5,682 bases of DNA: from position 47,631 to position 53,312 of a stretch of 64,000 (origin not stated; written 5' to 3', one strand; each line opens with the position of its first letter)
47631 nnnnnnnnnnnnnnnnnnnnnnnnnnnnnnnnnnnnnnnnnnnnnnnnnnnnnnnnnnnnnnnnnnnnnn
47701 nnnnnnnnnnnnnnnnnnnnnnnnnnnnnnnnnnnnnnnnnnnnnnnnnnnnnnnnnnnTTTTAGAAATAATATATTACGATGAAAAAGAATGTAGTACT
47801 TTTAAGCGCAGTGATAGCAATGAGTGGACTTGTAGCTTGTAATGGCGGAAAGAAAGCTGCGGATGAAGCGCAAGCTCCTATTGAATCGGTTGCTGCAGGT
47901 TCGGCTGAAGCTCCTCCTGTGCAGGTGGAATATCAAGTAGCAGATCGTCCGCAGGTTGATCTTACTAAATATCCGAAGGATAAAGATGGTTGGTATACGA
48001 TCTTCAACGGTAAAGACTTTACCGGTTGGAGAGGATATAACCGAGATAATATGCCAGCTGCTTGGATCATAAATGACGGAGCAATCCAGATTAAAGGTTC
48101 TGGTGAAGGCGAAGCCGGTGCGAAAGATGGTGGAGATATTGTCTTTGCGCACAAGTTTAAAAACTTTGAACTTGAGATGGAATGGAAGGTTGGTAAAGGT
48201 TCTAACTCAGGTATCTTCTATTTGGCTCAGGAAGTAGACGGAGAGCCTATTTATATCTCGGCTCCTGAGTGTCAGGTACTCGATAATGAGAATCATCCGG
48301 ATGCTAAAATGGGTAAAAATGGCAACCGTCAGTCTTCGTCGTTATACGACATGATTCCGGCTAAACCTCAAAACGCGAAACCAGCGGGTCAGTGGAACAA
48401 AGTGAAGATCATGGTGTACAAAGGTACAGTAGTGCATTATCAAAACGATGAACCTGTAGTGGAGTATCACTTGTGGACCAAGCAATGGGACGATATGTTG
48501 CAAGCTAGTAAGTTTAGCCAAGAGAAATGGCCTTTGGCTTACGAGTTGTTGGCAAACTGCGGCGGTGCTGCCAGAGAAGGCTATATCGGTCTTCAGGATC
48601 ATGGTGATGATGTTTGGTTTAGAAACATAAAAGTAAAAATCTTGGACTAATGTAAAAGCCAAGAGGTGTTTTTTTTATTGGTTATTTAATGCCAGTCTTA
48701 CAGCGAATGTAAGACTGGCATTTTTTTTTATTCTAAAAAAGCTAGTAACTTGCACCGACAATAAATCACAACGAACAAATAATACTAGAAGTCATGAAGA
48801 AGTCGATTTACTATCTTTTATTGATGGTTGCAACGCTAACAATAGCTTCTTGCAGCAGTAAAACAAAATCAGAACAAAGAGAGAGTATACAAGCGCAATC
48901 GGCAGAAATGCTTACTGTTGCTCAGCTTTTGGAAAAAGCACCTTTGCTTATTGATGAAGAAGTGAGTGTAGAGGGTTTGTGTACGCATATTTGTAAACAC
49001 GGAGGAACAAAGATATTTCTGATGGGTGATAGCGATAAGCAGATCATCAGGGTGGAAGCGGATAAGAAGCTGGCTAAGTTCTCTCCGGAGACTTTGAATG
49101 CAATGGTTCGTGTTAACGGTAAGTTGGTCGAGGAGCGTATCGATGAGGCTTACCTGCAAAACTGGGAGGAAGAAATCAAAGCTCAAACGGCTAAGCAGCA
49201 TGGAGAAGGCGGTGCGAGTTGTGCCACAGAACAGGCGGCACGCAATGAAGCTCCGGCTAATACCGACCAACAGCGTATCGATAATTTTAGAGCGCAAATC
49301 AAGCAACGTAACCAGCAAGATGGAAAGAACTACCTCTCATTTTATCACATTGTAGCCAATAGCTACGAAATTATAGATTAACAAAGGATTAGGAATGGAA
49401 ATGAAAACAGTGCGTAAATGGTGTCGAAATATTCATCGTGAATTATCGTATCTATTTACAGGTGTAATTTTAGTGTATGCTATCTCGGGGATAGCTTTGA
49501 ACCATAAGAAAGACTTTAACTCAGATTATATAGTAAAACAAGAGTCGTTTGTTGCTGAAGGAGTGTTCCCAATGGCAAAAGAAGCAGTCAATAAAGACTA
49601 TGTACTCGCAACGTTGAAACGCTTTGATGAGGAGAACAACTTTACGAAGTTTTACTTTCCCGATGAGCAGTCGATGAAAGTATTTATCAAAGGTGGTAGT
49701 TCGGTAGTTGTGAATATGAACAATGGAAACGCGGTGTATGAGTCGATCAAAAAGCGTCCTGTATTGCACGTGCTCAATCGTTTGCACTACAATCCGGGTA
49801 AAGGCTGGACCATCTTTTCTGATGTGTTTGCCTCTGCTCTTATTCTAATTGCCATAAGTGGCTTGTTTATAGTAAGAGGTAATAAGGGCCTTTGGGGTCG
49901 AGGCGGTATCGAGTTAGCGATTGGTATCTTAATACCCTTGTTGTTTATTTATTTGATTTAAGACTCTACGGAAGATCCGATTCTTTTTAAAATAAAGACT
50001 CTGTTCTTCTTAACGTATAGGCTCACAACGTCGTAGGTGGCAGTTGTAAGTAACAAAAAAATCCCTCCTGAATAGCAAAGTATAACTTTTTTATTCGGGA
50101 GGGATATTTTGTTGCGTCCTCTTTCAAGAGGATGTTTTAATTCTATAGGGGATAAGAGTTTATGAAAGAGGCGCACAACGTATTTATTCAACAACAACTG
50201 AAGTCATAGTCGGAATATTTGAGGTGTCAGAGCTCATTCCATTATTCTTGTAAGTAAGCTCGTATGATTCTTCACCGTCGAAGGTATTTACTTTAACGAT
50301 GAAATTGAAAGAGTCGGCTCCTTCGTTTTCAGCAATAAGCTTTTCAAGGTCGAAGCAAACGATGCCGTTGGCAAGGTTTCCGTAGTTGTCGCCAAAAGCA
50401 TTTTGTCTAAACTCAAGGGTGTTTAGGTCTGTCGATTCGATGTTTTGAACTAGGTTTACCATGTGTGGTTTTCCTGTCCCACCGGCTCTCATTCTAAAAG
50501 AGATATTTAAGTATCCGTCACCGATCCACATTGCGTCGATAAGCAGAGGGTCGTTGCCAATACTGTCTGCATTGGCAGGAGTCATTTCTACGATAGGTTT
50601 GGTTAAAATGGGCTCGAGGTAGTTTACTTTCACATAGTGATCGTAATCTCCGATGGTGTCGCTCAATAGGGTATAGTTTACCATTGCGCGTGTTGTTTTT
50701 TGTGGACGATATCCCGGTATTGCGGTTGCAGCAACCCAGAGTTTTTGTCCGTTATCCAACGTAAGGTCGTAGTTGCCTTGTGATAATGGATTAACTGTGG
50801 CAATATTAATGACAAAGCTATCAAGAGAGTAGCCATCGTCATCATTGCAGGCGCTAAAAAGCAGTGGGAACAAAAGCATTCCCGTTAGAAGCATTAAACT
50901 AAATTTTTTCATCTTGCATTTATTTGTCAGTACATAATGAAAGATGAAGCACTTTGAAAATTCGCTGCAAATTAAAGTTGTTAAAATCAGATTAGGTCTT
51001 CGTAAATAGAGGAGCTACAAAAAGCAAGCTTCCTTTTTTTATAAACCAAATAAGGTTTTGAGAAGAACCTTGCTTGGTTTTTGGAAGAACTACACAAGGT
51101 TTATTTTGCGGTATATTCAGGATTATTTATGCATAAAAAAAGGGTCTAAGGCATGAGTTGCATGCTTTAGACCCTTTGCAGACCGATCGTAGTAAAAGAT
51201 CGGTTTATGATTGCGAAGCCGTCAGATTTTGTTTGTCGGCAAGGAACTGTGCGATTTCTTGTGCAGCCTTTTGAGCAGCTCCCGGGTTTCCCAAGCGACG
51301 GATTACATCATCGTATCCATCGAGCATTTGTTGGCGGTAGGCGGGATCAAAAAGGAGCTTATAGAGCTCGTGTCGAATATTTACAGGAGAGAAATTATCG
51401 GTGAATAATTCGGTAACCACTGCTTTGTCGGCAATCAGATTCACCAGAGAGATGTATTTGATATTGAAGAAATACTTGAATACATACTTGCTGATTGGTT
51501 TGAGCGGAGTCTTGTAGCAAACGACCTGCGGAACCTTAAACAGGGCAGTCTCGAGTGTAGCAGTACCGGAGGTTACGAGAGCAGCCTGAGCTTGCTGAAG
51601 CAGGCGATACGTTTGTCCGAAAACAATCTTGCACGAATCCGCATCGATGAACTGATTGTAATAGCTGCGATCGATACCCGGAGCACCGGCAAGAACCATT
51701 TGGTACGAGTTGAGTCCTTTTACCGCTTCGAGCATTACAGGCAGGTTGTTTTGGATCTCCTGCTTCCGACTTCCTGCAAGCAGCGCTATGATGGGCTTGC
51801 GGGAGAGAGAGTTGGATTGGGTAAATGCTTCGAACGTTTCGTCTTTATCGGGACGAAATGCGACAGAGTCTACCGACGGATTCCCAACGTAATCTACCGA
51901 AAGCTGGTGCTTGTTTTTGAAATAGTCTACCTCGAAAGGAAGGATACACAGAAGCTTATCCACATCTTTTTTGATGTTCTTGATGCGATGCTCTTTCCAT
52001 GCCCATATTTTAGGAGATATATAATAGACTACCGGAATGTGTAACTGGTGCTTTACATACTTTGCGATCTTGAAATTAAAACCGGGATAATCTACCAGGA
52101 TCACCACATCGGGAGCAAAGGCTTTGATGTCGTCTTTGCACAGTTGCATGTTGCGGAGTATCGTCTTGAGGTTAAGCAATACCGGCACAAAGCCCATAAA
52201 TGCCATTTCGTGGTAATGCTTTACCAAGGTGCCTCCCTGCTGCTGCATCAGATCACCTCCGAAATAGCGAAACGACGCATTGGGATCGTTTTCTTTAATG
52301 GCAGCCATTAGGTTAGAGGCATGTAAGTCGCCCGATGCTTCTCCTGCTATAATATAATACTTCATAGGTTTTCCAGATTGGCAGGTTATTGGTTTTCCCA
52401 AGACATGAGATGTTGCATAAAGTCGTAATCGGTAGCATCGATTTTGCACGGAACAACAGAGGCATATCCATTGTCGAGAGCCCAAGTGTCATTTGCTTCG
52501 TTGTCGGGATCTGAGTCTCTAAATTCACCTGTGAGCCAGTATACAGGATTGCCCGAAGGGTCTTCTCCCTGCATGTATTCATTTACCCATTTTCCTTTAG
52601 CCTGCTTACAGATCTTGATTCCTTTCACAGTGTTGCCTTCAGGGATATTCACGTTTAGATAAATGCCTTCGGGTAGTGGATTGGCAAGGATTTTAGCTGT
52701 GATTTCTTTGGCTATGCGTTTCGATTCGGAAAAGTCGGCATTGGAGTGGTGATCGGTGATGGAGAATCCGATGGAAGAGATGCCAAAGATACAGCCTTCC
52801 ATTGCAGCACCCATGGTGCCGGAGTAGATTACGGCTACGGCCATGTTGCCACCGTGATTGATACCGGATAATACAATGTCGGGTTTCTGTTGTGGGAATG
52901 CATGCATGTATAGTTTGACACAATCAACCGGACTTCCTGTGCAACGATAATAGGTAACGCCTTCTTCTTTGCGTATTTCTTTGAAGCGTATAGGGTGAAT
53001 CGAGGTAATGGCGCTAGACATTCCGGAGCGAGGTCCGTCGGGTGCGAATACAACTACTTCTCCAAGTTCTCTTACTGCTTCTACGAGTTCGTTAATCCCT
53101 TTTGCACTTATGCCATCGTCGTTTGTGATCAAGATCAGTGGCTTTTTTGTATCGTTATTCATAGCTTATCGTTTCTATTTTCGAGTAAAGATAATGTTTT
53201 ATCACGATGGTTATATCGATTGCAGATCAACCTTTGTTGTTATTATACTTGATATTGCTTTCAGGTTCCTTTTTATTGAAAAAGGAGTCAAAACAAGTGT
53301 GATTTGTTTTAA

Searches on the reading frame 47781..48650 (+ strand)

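Call 12: search_protein_families(library=pfam, proteins=[window:47781-48650:+], max_evalue=0.0001)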
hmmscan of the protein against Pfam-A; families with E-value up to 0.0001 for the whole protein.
window:47781-48650:+ (289 aa): 1 family
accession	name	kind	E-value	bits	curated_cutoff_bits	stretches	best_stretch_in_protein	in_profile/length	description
PF06439.18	3keto-disac_hyd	-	3.4e-49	167.9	26.8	1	70-286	1-187/187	3-keto-disaccharide hydrolase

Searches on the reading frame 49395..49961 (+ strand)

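Call 12: search_protein_families(library=pfam, proteins=[window:49395-49961:+], max_evalue=0.0001)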
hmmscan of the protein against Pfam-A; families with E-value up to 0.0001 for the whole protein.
window:49395-49961:+ (188 aa): 2 families
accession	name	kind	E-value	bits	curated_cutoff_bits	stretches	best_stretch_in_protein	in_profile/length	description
PF16357.10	PepSY_TM_like_2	-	2.5e-16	60.7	27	1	11-187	4-194/197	Putative PepSY_TM-like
PF03929.21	PepSY_TM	-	5.2e-07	30.2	28.8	1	12-166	2-162/295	PepSY-associated TM region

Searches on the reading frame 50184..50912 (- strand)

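Call 88: search_protein_families(library=pfam, proteins=[window:50184-50912:-], max_evalue=0.00001)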
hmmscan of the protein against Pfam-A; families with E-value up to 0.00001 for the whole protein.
window:50184-50912:- (242 aa): 2 families
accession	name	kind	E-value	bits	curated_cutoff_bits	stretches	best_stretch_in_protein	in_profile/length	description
PF17415.7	NigD_C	-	9.3e-29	100.4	22.6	1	107-221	2-120/120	NigD-like C-terminal beta sandwich domain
PF12667.13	NigD_N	-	1.7e-18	67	24.3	1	37-102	1-67/67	NigD-like N-terminal OB domain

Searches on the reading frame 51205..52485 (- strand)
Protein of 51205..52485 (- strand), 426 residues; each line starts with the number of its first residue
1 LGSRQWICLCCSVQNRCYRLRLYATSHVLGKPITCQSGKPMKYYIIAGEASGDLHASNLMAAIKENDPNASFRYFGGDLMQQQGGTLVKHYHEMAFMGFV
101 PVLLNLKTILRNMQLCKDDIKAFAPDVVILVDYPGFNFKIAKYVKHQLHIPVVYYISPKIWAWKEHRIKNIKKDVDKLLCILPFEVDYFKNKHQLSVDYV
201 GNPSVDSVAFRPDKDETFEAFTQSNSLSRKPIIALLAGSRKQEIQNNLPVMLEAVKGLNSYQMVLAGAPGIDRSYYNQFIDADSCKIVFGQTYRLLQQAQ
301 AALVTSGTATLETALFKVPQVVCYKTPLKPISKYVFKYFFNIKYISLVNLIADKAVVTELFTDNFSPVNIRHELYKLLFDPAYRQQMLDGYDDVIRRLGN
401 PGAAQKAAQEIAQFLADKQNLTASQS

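Call 88: search_protein_families(library=pfam, proteins=[window:51205-52485:-], max_evalue=0.00001)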
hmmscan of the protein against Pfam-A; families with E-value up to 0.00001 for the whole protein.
window:51205-52485:- (426 aa): 1 family
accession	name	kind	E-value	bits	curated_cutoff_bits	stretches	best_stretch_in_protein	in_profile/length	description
PF02684.21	LpxB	-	3e-78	263.7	22.6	1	44-389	2-350/374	Lipid-A-disaccharide synthetase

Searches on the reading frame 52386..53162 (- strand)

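Call 88: search_protein_families(library=pfam, proteins=[window:52386-53162:-], max_evalue=0.00001)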
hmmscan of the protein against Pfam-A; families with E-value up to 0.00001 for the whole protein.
window:52386-53162:- (258 aa): 1 family
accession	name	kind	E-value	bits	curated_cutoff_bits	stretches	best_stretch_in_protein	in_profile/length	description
PF01975.23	SurE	-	1.6e-60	204.6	22.1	1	10-193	1-188/189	Survival protein SurE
